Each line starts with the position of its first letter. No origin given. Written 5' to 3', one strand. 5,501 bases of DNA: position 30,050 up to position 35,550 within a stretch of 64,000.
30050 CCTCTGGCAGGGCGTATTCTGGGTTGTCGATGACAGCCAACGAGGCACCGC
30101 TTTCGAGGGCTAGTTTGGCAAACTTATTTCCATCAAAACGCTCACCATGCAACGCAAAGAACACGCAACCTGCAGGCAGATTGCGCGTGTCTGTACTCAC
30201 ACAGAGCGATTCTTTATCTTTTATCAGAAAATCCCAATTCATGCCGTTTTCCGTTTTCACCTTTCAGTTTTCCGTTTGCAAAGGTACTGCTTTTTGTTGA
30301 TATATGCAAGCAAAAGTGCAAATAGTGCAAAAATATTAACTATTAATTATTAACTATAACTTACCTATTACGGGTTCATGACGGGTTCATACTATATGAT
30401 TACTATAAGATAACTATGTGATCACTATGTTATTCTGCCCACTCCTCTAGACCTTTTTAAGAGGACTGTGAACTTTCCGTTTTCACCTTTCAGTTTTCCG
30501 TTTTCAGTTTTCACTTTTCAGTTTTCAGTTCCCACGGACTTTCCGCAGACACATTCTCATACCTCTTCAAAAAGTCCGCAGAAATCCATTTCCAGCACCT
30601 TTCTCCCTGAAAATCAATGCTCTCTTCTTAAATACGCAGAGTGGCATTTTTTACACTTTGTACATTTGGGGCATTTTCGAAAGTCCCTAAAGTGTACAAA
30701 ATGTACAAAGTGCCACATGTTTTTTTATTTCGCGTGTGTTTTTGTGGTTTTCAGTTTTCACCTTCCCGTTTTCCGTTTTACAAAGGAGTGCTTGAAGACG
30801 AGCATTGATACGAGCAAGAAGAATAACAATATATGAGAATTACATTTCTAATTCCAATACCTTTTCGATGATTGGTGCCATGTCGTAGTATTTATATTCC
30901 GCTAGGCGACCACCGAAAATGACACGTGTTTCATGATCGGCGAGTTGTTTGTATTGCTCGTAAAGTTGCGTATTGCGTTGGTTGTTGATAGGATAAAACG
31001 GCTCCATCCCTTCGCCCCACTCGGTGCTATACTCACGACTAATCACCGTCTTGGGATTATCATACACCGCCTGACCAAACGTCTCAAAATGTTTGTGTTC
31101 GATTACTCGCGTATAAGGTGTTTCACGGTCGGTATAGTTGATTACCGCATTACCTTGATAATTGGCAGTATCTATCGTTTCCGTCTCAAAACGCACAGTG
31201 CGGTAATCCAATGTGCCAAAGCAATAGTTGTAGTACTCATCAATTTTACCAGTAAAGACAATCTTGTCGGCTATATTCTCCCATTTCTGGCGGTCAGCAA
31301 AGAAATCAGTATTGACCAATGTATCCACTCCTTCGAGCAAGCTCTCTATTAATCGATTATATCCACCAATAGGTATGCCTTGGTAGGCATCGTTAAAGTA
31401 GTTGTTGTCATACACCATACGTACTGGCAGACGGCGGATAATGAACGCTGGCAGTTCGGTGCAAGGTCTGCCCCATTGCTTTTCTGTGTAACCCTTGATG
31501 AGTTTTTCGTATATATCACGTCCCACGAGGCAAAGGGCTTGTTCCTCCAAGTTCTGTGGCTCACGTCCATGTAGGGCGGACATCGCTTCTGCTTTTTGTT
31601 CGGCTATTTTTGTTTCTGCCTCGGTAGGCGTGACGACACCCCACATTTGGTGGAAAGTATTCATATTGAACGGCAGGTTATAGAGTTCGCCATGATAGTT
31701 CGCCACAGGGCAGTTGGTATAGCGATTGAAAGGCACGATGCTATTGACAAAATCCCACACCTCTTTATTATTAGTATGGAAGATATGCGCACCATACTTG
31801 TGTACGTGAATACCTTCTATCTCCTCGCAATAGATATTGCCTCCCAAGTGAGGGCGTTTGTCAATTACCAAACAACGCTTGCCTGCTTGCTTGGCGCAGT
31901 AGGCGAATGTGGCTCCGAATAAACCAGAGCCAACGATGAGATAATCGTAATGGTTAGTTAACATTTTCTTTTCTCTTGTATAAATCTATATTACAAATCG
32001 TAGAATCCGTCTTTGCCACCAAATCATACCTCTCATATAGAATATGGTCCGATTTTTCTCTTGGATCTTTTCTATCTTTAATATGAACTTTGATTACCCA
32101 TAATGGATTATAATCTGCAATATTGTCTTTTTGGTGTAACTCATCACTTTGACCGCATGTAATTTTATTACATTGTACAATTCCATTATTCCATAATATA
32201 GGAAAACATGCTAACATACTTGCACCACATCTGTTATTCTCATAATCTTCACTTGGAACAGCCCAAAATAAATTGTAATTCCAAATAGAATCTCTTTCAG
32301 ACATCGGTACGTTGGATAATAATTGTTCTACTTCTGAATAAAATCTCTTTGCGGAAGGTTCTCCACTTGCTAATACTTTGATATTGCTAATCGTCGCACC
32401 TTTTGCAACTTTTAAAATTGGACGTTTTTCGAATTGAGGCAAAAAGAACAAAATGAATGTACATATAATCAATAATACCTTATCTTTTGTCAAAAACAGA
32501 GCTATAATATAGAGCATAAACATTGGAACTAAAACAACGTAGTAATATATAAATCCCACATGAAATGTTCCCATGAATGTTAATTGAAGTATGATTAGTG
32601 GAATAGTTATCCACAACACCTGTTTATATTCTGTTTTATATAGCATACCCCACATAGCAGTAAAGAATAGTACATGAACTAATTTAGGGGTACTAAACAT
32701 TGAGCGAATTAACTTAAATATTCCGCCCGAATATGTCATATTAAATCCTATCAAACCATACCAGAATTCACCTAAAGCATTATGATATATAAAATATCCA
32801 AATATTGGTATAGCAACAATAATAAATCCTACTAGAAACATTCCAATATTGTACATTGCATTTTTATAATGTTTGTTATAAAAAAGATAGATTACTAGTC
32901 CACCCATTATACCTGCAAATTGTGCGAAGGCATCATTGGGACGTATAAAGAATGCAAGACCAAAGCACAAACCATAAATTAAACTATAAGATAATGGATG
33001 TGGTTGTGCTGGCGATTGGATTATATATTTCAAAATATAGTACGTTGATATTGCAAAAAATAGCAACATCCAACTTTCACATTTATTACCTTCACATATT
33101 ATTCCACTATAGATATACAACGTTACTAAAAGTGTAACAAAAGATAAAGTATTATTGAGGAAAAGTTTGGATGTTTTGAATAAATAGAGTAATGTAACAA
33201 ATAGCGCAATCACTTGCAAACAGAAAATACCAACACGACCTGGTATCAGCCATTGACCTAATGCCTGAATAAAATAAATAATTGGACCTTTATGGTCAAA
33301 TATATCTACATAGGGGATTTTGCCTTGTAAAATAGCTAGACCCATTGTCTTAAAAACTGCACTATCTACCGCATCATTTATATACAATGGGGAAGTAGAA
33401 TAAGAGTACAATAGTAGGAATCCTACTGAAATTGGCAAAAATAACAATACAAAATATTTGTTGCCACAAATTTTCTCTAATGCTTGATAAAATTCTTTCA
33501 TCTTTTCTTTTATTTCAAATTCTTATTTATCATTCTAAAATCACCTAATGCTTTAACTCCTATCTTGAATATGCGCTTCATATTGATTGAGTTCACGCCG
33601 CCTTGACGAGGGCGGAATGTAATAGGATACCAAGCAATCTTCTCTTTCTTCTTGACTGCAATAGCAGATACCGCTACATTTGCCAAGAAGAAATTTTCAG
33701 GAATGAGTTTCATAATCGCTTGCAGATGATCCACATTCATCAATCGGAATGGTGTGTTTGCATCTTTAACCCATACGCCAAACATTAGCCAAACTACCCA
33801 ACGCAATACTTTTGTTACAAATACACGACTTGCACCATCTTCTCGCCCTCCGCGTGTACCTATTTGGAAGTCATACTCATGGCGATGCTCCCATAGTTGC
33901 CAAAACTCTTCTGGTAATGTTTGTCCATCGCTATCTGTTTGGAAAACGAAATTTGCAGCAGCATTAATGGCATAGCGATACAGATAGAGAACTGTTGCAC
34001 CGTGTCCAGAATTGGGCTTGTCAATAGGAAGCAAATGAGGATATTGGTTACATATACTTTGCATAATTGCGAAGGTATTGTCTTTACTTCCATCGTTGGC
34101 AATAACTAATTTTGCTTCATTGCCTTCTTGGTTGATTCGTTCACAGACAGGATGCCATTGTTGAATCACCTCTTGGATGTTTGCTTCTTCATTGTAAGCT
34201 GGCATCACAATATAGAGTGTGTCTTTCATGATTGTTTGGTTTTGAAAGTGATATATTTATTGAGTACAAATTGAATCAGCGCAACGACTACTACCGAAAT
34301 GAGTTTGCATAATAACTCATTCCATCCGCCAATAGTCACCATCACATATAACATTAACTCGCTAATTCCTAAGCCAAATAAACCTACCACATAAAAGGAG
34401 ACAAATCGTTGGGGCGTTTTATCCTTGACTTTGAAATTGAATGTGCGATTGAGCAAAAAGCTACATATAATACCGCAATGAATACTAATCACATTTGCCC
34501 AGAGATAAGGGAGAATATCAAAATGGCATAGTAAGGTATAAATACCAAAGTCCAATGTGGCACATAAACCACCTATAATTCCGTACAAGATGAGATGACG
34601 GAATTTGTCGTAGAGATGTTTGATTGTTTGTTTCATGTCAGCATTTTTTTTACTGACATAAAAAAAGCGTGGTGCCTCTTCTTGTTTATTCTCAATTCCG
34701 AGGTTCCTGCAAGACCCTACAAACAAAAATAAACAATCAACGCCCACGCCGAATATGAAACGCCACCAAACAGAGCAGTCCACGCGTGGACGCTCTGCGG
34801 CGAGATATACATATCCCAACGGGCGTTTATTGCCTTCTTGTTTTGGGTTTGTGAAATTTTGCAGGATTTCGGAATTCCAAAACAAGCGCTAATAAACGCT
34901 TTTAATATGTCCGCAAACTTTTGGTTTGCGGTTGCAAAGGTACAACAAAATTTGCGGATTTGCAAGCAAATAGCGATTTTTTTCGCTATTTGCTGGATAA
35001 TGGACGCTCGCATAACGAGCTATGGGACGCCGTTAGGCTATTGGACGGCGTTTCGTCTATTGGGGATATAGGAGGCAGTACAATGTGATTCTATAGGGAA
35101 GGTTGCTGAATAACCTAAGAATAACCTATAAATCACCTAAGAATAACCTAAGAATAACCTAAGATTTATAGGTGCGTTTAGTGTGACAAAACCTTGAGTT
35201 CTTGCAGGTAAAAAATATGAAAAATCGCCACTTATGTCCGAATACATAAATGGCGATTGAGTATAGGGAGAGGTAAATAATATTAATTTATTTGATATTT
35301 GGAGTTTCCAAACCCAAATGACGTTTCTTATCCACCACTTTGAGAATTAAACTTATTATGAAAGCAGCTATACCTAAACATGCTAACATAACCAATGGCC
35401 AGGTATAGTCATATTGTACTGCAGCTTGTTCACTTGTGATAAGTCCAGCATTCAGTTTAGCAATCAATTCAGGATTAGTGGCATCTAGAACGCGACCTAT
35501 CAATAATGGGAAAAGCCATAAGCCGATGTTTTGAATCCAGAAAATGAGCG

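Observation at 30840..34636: Gtr-like three-component system plus UDP-galactopyranose mutase: possible lipid-linked galactofuranose pathway for periplasmic glycan modification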

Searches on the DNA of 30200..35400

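Call 62: search_rna_families(source=window, start=30200, end=35400, threshold=evalue, max_evalue=1)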
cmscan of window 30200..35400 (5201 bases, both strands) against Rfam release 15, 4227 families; matches with E-value up to 1: 3.
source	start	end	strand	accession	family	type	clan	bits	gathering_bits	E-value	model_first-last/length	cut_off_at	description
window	30638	30718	-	RF00845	MIR158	Gene; miRNA;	-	30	67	0.0071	1-100/100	no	MIR158 microRNA precursor family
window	30642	30715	+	RF03244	mir-4798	Gene; miRNA;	-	24.1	75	0.18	1-75/75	no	mir-4798 microRNA precursor family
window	34826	34896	+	RF03578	mir-3910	Gene; miRNA;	-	23.4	95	0.32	1-82/82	no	mir-3910 microRNA precursor family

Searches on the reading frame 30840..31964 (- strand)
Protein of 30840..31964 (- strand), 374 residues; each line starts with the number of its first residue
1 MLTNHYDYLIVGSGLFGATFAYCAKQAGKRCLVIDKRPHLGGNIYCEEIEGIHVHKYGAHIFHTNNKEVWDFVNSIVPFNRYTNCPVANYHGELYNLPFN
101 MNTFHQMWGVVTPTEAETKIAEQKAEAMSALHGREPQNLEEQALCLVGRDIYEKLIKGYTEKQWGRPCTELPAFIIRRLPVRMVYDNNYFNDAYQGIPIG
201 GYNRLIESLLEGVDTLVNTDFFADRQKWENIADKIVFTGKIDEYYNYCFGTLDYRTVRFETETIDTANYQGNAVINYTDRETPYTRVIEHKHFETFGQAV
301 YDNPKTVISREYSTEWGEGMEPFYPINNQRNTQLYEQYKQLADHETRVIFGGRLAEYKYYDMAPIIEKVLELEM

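Call 3: search_protein_families(library=pfam, proteins=[window:30840-31964:-], max_evalue=0.01)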
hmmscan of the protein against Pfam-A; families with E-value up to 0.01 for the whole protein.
window:30840-31964:- (374 aa): 6 families
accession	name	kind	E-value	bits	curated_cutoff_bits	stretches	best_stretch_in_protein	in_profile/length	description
PF03275.19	GLF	-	4.2e-80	268.7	26.3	1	154-359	1-203/203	UDP-galactopyranose mutase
PF13450.12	NAD_binding_8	-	1.4e-22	80.2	21.9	1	10-74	1-66/68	NAD(P)-binding Rossmann-like domain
PF00890.30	FAD_binding_2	-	1.3e-05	25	20.4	1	7-44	1-38/414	FAD binding domain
PF01593.30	Amino_oxidase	-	3.5e-05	23.7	19.8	1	21-146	7-140/443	Flavin containing amine oxidoreductase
PF12831.13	FAD_oxidored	-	4.6e-05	23.3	27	1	7-76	1-68/416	FAD dependent oxidoreductase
PF01266.30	DAO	-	8.9e-05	22.6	27.9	1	7-42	1-37/353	FAD dependent oxidoreductase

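Call 4: search_protein_families(library=ncbifam, proteins=[window:30840-31964:-], max_evalue=0.01)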
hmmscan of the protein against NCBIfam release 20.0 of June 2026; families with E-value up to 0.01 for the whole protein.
window:30840-31964:- (374 aa): 26 families (the best 25 are shown)
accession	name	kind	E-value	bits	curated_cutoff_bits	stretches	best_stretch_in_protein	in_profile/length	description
TIGR00031.1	UDP-GALP_mutase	equivalog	1e-117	393.3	303.75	1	6-370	2-370/378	UDP-galactopyranose mutase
NF005545.0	PRK07208.1-1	equivalog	5.4e-14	51.4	451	1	4-173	6-172/504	hypothetical protein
NF005548.0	PRK07208.1-4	equivalog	1.1e-12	47.3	389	1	7-173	5-168/488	hypothetical protein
NF005547.0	PRK07208.1-3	equivalog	1.7e-10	40.2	380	1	6-169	5-169/465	hypothetical protein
NF005546.0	PRK07208.1-2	equivalog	3.1e-09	36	418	1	131-173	159-201/527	hypothetical protein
NF005560.0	PRK07233.1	equivalog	7.5e-08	31.6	252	1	9-66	4-61/435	hypothetical protein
NF041160.1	DGGPL_Thplmales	equivalog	5.1e-05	22.4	780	1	5-48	3-46/396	digeranylgeranylglycerophospholipid reductase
TIGR01813.1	flavo_cyto_c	subfamily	7.2e-05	21.7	285.45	1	9-43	3-38/444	flavocytochrome c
TIGR02032.1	GG-red-SF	subfamily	8.6e-05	22.4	158.8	1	6-46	1-40/297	geranylgeranyl reductase family protein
NF053717.1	VnlPnlRedVprA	equivalog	0.00015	20.7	600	1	4-46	5-48/481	vinyl phenol reductase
NF003585.0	PRK05249.1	equivalog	0.00022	20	465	1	3-43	4-44/464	Si-specific NAD(P)(+) transhydrogenase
NF005064.0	PRK06481.1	equivalog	0.00025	19.9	542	1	2-44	58-100/506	flavocytochrome c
NF053556.1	prodigi_MAP_PigB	equivalog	0.0005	18.6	850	1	3-53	152-200/659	prodigiosin MAP biosynthesis oxidoreductase PigB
NF009478.0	PRK12844.1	equivalog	0.00058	18.3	789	1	4-43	7-46/559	3-ketosteroid-delta-1-dehydrogenase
NF009473.0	PRK12835.1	subfamily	0.00074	18.1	837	1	4-43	10-49/585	FAD-binding protein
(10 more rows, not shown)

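Call 22: search_solved_structures(query=window:30840-31964:-, max_evalue=1e-10, show_alignments=1)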
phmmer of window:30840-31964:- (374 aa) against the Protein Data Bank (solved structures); distinct sequences matched with E-value up to 1e-10: 13.
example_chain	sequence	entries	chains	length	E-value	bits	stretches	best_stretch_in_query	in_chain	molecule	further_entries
1i8t_A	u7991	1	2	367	2.6e-145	487.4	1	6-369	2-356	UDP-GALACTOPYRANOSE MUTASE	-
4mo2_B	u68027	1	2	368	3.4e-143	480.4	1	6-369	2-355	UDP-galactopyranose mutase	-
5eqf_A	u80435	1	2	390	6.3e-97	328.1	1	5-370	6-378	UDP-galactopyranose mutase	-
4xgk_A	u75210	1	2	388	6.4e-97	328.1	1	5-370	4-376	UDP-galactopyranose mutase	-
5br7_A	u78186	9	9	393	7.1e-97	327.9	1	5-370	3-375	UDP-galactopyranose mutase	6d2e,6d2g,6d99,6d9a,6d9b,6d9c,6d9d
5f3r_A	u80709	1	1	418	4.2e-94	318.8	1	3-370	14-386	UDP-galactopyranose mutase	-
5eqd_A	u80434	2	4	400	4.6e-94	318.7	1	3-370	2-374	UDP-galactopyranose mutase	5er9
1v0j_A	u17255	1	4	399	1.9e-93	316.7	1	2-370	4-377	UDP-GALACTOPYRANOSE MUTASE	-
4rpg_B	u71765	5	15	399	2.6e-93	316.2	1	2-370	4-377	UDP-galactopyranose mutase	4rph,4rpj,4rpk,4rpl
3gf4_A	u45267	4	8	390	2.6e-79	270.1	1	8-370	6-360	UDP-galactopyranose mutase | Probable UDP-galactopyranose mutase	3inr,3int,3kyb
2bi7_A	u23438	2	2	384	1.1e-78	268.1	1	8-370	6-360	UDP-GALACTOPYRANOSE MUTASE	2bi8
1wam_A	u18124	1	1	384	1.4e-78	267.7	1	8-370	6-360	UDP-GALACTOPYRANOSE MUTASE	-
3hdq_A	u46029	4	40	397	2.1e-73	250.7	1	5-370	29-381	UDP-galactopyranose mutase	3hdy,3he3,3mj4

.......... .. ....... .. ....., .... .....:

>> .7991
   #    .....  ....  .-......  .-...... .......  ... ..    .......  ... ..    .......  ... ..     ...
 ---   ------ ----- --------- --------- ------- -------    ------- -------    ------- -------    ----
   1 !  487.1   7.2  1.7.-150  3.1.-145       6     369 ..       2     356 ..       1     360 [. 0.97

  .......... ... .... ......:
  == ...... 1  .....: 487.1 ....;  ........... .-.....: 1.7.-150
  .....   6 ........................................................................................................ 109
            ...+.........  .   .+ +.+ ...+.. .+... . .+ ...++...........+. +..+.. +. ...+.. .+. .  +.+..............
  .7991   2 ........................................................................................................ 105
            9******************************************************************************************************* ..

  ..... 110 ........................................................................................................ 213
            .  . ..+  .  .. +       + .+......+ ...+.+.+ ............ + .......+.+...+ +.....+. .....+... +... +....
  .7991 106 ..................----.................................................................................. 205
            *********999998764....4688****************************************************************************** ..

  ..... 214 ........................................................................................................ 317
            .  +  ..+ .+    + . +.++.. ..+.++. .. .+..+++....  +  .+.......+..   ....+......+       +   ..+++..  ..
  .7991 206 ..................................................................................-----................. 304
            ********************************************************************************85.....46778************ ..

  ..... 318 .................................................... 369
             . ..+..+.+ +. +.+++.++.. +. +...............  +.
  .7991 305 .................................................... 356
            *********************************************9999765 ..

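Call 81: search_solved_structures(query=window:30840-31964:-, max_evalue=1e-100, show_alignments=2)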
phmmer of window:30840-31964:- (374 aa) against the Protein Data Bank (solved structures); distinct sequences matched with E-value up to 1e-100: 2.
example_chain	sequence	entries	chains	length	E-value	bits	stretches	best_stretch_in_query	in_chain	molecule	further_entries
1i8t_A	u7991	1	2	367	2.6e-145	487.4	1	6-369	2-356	UDP-GALACTOPYRANOSE MUTASE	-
4mo2_B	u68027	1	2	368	3.4e-143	480.4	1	6-369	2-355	UDP-galactopyranose mutase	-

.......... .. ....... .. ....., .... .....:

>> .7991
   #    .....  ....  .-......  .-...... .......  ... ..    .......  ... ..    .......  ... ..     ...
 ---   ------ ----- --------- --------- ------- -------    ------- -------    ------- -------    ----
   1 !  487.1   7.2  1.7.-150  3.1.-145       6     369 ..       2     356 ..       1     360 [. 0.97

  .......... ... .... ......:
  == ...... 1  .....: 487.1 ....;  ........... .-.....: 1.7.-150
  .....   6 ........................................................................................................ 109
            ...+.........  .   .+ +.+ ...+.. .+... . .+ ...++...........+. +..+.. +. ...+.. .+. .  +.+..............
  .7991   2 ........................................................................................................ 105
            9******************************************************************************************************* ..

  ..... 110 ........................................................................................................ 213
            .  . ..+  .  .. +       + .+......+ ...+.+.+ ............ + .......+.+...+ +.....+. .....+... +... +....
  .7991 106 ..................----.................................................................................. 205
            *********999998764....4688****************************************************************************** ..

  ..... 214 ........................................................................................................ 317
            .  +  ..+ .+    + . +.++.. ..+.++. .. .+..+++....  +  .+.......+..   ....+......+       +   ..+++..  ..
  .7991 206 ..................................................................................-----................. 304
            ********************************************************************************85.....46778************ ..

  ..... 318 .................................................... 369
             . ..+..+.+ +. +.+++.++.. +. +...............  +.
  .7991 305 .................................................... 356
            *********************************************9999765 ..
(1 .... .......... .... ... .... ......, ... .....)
